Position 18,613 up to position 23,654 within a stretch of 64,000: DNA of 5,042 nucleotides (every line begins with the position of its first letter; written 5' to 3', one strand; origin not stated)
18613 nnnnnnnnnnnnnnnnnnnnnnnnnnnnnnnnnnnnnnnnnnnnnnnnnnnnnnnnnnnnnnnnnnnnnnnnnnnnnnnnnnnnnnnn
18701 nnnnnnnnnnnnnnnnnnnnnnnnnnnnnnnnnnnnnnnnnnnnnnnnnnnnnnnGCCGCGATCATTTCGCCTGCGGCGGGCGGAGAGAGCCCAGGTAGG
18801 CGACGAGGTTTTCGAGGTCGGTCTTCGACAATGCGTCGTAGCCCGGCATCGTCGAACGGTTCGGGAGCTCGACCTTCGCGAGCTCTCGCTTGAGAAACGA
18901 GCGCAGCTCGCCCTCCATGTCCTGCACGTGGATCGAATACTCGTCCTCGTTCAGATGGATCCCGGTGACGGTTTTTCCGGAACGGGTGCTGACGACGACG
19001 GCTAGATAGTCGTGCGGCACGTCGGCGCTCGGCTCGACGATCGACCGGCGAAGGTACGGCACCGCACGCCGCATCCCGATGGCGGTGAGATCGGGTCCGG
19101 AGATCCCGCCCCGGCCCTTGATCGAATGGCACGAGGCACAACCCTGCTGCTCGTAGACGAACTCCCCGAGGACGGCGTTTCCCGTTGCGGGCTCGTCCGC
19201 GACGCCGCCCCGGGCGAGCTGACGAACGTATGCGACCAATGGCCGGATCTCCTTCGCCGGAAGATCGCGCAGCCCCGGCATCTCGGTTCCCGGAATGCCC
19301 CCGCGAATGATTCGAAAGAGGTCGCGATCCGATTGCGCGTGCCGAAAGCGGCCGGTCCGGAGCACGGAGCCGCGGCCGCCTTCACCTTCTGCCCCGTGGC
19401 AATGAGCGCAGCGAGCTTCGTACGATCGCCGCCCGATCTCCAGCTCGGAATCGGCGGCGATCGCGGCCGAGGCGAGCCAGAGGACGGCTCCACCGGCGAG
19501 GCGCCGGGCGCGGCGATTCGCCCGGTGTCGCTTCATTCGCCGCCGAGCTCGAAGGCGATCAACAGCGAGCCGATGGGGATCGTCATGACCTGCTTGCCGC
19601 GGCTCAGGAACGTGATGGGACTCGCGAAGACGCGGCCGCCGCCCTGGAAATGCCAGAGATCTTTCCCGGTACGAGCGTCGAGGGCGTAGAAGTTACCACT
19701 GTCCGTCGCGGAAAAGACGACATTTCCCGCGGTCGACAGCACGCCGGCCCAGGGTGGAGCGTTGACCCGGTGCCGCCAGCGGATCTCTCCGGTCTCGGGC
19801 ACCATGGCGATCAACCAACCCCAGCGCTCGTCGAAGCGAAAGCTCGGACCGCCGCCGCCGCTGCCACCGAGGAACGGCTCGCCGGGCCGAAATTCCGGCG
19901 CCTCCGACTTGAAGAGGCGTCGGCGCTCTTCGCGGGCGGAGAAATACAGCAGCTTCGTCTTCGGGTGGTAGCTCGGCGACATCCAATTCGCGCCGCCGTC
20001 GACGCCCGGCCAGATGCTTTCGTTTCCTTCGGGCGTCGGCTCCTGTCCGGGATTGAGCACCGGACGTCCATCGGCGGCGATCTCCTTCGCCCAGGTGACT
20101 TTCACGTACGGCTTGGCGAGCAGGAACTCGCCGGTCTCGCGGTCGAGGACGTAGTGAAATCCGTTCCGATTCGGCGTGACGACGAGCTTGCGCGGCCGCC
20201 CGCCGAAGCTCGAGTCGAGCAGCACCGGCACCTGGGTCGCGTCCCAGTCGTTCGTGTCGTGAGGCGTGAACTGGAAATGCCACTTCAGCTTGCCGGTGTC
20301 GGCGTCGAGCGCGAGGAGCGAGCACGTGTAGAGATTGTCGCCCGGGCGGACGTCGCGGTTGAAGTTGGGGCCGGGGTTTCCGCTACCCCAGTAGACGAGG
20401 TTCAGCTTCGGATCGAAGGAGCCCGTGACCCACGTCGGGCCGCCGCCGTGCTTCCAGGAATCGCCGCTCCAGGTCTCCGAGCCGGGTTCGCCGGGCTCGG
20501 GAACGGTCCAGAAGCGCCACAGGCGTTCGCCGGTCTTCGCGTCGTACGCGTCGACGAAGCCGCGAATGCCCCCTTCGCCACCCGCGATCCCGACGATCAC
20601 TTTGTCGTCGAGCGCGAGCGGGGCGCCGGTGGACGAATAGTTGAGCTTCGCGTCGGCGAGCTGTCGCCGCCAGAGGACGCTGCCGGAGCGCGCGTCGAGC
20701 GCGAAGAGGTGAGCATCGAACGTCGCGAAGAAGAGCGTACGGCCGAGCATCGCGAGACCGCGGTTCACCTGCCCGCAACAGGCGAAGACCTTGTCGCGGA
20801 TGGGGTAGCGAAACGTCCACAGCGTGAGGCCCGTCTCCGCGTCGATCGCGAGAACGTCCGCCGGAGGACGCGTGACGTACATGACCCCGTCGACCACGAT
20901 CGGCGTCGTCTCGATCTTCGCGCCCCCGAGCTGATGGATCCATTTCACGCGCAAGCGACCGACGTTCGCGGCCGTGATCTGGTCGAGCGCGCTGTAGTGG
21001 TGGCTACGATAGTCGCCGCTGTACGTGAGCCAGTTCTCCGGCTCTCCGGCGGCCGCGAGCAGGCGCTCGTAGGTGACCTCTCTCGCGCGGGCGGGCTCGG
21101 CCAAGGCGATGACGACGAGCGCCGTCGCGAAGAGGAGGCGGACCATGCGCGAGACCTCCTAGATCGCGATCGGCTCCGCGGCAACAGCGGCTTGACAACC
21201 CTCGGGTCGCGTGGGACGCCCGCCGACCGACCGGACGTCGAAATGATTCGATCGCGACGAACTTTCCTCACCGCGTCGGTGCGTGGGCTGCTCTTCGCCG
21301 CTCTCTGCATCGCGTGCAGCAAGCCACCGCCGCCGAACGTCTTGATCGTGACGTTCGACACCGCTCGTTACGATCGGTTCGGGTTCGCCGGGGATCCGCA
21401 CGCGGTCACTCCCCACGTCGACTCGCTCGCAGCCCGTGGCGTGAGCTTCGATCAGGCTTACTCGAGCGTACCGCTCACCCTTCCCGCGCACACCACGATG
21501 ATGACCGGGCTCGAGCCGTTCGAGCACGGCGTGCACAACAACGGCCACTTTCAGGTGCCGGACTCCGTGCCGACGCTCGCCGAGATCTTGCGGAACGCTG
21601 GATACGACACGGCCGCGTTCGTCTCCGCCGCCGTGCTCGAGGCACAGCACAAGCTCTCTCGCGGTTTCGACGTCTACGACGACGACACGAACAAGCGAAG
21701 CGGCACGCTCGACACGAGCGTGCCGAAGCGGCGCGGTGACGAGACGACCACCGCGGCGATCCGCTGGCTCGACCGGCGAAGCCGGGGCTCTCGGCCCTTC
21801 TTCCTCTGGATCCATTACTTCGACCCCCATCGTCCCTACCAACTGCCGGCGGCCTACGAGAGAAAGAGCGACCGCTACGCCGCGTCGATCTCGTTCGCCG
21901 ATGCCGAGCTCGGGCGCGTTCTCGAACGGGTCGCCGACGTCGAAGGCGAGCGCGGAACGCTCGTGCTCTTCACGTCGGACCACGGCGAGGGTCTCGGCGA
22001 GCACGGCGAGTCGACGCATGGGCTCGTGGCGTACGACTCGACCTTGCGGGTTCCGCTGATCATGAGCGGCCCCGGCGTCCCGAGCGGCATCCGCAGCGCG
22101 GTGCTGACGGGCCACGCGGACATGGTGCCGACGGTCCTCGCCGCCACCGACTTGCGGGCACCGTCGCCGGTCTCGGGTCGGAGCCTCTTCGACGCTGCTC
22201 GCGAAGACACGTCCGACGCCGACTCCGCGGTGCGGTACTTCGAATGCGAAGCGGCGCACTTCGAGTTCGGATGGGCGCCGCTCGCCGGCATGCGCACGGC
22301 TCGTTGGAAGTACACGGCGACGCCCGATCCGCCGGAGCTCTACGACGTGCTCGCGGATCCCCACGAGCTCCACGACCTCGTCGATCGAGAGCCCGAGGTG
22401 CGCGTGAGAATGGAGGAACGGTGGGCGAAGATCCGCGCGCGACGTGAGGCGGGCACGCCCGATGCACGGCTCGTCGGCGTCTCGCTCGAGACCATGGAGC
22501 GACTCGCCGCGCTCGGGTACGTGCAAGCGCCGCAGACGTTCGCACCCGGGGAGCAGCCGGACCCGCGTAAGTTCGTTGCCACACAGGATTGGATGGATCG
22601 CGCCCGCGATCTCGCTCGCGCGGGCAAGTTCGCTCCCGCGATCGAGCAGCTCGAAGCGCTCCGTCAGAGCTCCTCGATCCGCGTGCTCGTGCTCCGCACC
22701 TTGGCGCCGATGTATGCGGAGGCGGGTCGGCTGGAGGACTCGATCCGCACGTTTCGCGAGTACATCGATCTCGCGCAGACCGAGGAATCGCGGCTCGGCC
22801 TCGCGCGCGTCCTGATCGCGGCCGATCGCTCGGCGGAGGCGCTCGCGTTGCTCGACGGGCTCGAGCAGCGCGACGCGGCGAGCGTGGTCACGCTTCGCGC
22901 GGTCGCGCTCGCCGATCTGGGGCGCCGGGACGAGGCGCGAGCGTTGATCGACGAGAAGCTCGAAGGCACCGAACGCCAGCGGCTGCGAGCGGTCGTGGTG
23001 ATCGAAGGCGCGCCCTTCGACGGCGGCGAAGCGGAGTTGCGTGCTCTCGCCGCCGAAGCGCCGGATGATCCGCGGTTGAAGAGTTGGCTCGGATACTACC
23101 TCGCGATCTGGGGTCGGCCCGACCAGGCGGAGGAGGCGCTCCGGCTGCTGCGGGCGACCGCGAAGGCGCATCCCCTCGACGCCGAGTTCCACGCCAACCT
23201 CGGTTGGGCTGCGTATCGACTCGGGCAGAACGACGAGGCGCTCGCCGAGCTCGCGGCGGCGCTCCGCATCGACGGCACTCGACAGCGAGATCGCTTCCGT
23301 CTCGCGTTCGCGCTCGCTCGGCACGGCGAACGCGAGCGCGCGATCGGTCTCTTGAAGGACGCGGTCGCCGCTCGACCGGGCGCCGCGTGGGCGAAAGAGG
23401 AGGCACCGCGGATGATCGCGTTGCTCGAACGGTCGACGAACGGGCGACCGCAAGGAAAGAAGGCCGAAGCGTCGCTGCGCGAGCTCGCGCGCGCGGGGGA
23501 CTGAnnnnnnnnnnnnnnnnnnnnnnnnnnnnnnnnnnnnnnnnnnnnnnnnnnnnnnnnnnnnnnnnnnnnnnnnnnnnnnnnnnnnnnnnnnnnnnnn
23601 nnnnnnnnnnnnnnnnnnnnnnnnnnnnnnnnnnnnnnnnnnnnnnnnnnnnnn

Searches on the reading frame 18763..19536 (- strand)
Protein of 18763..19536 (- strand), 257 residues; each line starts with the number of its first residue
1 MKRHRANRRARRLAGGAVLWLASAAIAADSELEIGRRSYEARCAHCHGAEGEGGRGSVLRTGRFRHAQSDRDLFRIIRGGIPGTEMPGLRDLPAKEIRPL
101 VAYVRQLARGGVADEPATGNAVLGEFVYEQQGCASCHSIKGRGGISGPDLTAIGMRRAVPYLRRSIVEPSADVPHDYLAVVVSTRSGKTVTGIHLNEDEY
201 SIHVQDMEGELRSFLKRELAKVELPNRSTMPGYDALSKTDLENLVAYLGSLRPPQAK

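Call 17: search_protein_families(library=pfam, proteins=[window:18763-19536:-], max_evalue=0.001)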
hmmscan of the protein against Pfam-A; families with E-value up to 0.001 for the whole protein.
window:18763-19536:- (257 aa): 2 families
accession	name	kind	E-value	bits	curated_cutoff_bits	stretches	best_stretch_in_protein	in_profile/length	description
PF13442.11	Cytochrome_CBB3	-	6e-18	65.4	27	1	32-104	3-68/68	Cytochrome C oxidase, cbb3-type, subunit III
PF00034.26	Cytochrom_C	-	1.2e-17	65.4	21.3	2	33-107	2-89/90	Cytochrome c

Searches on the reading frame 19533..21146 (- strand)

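Call 17: search_protein_families(library=pfam, proteins=[window:19533-21146:-], max_evalue=0.001)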
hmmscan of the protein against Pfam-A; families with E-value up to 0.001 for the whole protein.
window:19533-21146:- (537 aa): 4 families
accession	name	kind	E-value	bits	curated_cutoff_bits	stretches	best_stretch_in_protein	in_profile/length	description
PF01011.28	PQQ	-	4.3e-83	280.4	26.7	2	39-342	1-335/595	Glucose/ethanol/alcohol dehydrogenase, beta-propeller domain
PF13360.13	PQQ_2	-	1.9e-27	96.9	27.6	2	69-211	17-143/233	Outer membrane protein assembly factor BamB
PF13570.13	Beta-prop_ACSF4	-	1.4e-18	67.8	133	2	445-517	157-227/329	Beta-alanine-activating enzyme, beta-propeller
PF25293.1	Beta-prop_EMC1_N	-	0.00071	19.8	34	0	138-211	34-100/219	EMC1 N-terminal beta-propeller domain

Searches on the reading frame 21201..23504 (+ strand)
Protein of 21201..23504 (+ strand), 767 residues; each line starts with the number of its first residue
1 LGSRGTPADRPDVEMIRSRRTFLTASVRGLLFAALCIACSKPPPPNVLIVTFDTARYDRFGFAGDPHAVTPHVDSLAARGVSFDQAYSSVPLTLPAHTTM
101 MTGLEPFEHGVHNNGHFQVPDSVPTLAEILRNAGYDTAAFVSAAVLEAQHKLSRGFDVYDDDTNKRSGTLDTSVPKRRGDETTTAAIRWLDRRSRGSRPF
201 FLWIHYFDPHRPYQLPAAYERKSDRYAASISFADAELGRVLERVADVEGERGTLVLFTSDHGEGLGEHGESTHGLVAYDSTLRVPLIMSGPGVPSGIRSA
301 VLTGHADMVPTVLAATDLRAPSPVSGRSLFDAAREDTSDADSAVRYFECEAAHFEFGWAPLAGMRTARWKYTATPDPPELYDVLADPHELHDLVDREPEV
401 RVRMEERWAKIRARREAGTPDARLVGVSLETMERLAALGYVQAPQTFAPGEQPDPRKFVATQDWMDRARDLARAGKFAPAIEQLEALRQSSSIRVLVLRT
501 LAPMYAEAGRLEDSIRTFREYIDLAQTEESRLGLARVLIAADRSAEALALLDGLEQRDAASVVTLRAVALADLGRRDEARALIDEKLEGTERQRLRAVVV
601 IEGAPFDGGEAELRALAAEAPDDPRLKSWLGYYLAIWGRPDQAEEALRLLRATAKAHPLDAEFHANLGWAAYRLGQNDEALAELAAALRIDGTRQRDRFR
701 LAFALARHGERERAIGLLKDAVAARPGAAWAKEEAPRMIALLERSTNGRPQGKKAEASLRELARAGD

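Call 85: search_protein_families(library=pfam, proteins=[window:21201-23504:+], max_evalue=0.01)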
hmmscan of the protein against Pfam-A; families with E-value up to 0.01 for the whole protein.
window:21201-23504:+ (767 aa): 14 families
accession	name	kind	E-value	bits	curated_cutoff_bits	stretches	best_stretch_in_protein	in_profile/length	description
PF00884.28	Sulfatase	-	2.3e-46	158.9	25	1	45-317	1-300/301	Sulfatase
PF01663.27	Phosphodiest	-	2.1e-13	51.1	23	1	47-262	1-220/342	Type I phosphodiesterase / nucleotide pyrophosphatase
PF13432.12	TPR_16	-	3.5e-12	46.9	32.7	2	643-691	13-61/65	Tetratricopeptide repeat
PF16347.10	SGSH_C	-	2.1e-11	44.7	29.3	1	267-407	2-147/154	N-sulphoglucosamine sulphohydrolase, C-terminal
PF14559.12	TPR_19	-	5.4e-11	43.1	25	1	642-692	6-56/68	Tetratricopeptide repeat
PF07719.23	TPR_2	-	3e-10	39.8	27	1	661-691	1-31/34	Tetratricopeptide repeat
PF13181.12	TPR_8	-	1.8e-06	28.1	25.7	0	661-691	1-31/34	Tetratricopeptide repeat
PF13428.12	TPR_14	-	2.4e-06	28.1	23.5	0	699-733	5-39/44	Tetratricopeptide repeat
PF20308.4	TPR-S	-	2.9e-06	28.2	27.6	0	678-741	3-56/102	Tetratricopeptide Repeats-Sensor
PF07721.20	TPR_4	-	3.5e-06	27.6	27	0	564-585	5-26/26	Tetratricopeptide repeat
PF13424.12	TPR_12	-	5.1e-05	23.8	30.1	1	638-690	17-74/77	Tetratricopeptide repeat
PF13431.12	TPR_17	-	6e-05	23.4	24.4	0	653-681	5-33/34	Tetratricopeptide repeat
PF12895.13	ANAPC3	-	0.002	18.8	27.2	0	523-585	18-81/82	Anaphase-promoting complex, cyclosome, subunit 3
PF00515.34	TPR_1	-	0.0081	16.4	27.8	0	661-691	1-31/34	Tetratricopeptide repeat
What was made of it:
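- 21243..23504 (+): Sulfatase-fold + TPR lipoprotein, the third and more distal upstream paralogue. Pfam Sulfatase E 2e-46, plus Phosphodiest and TPR hits (call 85).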
